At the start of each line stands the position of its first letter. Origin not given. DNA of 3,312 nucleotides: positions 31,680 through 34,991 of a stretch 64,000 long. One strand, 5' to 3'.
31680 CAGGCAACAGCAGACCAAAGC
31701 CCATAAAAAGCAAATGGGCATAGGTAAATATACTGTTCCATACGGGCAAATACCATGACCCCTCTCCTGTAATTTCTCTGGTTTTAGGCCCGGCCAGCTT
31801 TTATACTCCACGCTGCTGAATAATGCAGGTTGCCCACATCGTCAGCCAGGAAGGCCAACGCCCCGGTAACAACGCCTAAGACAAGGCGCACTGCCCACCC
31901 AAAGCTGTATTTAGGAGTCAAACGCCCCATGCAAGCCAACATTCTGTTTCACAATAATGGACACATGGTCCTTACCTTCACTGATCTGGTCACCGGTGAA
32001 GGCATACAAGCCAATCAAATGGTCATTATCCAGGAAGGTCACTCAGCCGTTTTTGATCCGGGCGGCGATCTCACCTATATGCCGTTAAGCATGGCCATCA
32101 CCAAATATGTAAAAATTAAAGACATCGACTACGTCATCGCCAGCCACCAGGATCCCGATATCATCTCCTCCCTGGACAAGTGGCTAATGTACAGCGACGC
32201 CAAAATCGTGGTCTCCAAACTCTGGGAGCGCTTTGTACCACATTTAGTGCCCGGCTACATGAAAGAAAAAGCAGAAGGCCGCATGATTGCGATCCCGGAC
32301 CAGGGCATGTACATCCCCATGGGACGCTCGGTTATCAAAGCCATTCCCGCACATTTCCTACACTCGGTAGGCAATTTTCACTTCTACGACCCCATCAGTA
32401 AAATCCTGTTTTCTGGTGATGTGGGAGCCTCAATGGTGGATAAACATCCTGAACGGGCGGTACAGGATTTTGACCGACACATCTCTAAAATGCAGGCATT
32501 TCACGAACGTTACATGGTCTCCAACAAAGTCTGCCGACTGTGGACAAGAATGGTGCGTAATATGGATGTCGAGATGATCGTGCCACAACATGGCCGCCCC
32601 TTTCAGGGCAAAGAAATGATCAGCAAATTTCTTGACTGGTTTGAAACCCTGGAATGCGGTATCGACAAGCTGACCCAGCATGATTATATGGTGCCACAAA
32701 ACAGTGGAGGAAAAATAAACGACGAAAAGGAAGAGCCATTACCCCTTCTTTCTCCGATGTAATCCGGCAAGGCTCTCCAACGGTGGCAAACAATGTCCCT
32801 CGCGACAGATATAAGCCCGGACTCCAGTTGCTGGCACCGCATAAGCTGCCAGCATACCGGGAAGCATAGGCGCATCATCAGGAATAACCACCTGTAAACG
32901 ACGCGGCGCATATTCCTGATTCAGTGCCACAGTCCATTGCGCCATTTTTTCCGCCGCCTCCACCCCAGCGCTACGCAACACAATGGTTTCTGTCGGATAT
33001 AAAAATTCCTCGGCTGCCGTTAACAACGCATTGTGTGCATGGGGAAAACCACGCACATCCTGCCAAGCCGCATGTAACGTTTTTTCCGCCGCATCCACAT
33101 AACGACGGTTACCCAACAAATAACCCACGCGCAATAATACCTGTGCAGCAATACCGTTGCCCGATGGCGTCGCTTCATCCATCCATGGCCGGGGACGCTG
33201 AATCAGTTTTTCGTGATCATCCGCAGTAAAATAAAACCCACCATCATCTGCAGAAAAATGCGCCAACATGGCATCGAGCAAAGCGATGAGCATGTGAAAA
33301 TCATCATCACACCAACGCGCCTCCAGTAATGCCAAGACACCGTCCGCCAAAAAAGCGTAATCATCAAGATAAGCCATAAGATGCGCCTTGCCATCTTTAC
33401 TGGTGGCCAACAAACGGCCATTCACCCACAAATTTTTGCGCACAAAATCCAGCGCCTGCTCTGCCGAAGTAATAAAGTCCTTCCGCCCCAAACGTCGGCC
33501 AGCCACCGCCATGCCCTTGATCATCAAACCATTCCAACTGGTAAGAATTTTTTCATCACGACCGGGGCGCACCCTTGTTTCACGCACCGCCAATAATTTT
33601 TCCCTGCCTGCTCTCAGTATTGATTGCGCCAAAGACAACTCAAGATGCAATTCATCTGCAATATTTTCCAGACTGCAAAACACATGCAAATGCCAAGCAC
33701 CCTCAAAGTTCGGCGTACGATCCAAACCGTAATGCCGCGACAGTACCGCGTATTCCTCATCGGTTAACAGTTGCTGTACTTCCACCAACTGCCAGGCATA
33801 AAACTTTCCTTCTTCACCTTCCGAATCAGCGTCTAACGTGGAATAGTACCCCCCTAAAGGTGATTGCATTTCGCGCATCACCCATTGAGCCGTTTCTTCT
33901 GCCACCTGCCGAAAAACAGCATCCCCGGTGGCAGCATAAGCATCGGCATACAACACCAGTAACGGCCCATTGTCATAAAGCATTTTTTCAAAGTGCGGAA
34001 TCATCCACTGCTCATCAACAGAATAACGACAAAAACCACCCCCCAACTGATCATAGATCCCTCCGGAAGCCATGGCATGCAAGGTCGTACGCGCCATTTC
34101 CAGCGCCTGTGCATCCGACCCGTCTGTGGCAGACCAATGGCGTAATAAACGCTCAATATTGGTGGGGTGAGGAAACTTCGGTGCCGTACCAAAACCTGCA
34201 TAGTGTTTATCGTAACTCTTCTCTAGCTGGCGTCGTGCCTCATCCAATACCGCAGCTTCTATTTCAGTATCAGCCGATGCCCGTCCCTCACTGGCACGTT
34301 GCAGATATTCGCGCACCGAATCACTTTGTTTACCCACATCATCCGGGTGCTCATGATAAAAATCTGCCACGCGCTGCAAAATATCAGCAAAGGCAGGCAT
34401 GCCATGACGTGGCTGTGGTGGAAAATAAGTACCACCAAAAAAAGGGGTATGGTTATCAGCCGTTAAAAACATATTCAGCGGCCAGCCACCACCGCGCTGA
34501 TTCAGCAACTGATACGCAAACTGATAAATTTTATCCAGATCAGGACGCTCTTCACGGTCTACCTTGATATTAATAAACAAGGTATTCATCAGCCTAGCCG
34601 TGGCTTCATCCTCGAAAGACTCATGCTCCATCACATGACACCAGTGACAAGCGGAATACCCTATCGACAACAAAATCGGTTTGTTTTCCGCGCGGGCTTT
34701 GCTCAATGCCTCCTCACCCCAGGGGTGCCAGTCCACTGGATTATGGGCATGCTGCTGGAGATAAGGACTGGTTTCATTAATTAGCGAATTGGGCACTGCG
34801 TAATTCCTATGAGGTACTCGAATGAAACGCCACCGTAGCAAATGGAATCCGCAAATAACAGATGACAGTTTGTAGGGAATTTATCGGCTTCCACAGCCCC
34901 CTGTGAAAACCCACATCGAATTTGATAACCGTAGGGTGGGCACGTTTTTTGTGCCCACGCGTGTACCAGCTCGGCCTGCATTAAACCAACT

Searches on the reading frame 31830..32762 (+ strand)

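Call 9: search_protein_families(library=pfam, proteins=[window:31830-32762:+], max_evalue=0.01)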
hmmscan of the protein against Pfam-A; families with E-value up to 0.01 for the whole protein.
window:31830-32762:+ (310 aa): 2 families
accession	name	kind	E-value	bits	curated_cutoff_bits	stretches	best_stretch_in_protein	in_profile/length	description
PF19583.5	ODP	-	1.4e-74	250.6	27.2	1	59-255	1-194/194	ODP family beta lactamase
PF00753.33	Lactamase_B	-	5.9e-21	75.7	22.7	1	59-254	4-196/196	Metallo-beta-lactamase superfamily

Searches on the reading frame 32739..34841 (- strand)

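Call 9: search_protein_families(library=pfam, proteins=[window:32739-34841:-], max_evalue=0.01)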
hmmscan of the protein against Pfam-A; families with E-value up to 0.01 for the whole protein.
window:32739-34841:- (700 aa): 2 families
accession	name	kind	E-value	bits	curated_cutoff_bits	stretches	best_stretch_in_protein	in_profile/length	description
PF03190.21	Thioredox_DsbH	-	1.3e-72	243.5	27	1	18-180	2-162/163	Protein of unknown function, DUF255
PF13899.12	Thioredoxin_7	-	4.8e-09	36.7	27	1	37-101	1-65/83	Thioredoxin-like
